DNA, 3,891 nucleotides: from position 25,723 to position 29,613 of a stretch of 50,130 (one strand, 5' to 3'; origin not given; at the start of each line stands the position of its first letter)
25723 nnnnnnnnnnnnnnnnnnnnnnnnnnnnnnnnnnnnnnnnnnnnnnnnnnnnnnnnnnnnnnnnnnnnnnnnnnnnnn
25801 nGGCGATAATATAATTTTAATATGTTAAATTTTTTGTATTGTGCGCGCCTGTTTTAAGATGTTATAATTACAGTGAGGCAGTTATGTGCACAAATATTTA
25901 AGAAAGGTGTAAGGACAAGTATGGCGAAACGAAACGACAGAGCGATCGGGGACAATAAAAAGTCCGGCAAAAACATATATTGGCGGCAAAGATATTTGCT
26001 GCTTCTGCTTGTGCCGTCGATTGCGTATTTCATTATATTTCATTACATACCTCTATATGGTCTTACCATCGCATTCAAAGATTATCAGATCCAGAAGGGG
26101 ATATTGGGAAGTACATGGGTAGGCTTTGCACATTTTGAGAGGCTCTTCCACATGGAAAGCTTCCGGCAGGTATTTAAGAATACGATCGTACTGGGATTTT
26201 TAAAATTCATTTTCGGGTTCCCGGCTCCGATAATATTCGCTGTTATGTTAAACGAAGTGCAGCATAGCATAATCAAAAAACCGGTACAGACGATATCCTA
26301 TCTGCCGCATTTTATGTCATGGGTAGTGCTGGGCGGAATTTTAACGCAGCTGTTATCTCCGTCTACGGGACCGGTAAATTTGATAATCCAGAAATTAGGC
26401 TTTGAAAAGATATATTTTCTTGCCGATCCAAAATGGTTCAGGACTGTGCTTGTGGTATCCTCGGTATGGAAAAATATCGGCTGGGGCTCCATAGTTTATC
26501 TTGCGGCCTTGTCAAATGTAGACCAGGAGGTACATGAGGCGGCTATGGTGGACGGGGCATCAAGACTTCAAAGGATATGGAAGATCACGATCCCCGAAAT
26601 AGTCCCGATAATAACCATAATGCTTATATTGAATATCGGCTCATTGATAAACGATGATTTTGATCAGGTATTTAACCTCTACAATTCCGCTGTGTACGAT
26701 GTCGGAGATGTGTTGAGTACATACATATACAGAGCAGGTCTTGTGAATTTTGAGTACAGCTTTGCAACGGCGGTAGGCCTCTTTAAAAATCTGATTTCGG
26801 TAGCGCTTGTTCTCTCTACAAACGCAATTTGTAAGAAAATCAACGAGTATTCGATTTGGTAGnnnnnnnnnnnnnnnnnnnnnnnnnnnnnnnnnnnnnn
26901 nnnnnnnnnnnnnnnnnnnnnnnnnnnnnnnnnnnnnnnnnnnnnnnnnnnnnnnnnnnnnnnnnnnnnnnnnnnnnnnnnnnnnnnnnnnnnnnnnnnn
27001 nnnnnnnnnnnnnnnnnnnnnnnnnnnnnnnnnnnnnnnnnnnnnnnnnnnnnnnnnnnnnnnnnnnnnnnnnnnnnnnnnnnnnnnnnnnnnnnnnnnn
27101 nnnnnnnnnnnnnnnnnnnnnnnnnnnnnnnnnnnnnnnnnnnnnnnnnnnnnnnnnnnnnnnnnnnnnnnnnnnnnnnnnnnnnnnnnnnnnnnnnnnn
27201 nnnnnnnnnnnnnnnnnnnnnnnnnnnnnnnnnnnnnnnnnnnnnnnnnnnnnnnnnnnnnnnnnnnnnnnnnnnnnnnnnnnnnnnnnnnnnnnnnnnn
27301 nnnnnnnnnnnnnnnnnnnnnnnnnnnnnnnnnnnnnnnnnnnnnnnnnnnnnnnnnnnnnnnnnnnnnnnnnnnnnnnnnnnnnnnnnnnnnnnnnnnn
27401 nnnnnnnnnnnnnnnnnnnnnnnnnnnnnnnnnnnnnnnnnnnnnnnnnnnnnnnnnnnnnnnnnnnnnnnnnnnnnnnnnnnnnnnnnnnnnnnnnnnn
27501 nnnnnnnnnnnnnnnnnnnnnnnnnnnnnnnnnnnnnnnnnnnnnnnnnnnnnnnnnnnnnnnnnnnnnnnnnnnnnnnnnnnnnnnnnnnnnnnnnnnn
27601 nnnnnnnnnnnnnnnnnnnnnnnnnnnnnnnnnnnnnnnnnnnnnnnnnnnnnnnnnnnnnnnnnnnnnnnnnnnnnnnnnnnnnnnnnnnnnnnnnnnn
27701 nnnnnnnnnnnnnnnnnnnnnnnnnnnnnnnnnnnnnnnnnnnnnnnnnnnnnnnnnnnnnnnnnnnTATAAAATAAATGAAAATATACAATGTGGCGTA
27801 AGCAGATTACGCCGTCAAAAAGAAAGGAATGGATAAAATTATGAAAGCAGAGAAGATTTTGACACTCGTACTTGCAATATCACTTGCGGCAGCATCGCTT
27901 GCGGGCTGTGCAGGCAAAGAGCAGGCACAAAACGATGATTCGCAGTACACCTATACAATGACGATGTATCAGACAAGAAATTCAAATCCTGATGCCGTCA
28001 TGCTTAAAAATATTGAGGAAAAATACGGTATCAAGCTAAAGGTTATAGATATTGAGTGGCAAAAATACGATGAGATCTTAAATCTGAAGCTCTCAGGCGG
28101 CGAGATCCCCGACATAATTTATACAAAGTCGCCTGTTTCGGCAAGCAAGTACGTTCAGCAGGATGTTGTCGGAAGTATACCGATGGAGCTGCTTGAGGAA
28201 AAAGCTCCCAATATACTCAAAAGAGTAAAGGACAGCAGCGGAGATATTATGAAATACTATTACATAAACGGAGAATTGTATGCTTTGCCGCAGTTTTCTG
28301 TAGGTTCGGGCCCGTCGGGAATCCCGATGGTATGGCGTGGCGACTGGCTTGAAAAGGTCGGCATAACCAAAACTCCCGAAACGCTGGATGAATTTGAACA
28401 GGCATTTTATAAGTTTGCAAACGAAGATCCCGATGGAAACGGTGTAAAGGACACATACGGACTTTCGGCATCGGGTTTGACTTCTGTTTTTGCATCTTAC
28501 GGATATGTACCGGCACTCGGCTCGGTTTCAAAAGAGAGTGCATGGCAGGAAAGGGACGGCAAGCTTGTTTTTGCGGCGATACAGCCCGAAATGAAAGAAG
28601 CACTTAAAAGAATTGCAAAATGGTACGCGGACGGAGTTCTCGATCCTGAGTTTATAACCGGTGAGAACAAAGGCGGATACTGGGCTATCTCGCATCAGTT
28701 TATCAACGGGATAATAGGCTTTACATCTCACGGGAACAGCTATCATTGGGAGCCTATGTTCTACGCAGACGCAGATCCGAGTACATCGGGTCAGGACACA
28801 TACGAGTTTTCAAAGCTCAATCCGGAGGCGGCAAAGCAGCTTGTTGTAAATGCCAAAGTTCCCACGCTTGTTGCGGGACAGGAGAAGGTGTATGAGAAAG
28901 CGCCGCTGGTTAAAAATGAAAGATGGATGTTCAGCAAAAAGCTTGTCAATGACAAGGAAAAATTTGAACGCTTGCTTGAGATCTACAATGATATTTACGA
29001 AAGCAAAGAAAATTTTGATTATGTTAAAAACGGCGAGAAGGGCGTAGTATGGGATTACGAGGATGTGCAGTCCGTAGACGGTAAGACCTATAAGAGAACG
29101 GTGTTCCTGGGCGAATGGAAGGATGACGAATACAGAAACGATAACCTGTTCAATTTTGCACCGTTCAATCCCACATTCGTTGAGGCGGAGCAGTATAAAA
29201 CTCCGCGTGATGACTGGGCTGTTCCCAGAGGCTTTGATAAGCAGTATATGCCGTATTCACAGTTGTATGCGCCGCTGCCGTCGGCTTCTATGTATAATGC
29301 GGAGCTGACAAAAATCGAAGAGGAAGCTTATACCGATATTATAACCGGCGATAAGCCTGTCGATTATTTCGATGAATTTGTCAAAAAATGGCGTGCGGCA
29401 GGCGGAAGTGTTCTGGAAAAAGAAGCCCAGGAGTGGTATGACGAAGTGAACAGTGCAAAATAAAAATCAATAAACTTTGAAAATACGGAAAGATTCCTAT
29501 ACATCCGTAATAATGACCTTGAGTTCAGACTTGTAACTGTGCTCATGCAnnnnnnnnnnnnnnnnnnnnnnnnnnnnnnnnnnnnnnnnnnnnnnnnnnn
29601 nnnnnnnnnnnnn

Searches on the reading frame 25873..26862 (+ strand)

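Call 63: search_protein_families(library=pfam, proteins=[window:25873-26862:+], max_evalue=0.01)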
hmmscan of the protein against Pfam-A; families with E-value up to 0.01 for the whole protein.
window:25873-26862:+ (329 aa): 2 families
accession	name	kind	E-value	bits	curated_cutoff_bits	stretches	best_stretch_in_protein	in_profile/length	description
PF00528.27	BPD_transp_1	-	1.1e-15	58.3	26.4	1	115-261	1-124/184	Binding-protein-dependent transport system inner membrane component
PF17158.10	MASE4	-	0.00052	19.9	28.4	1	86-167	57-138/239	Membrane-associated sensor, integral membrane domain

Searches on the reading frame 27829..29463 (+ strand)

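Call 63: search_protein_families(library=pfam, proteins=[window:27829-29463:+], max_evalue=0.01)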
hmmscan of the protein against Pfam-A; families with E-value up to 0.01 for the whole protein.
window:27829-29463:+ (544 aa): 1 family
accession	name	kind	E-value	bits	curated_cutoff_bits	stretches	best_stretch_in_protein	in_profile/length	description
PF13416.11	SBP_bac_8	-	6.3e-08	33.2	27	1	58-305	2-196/279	Bacterial extracellular solute-binding protein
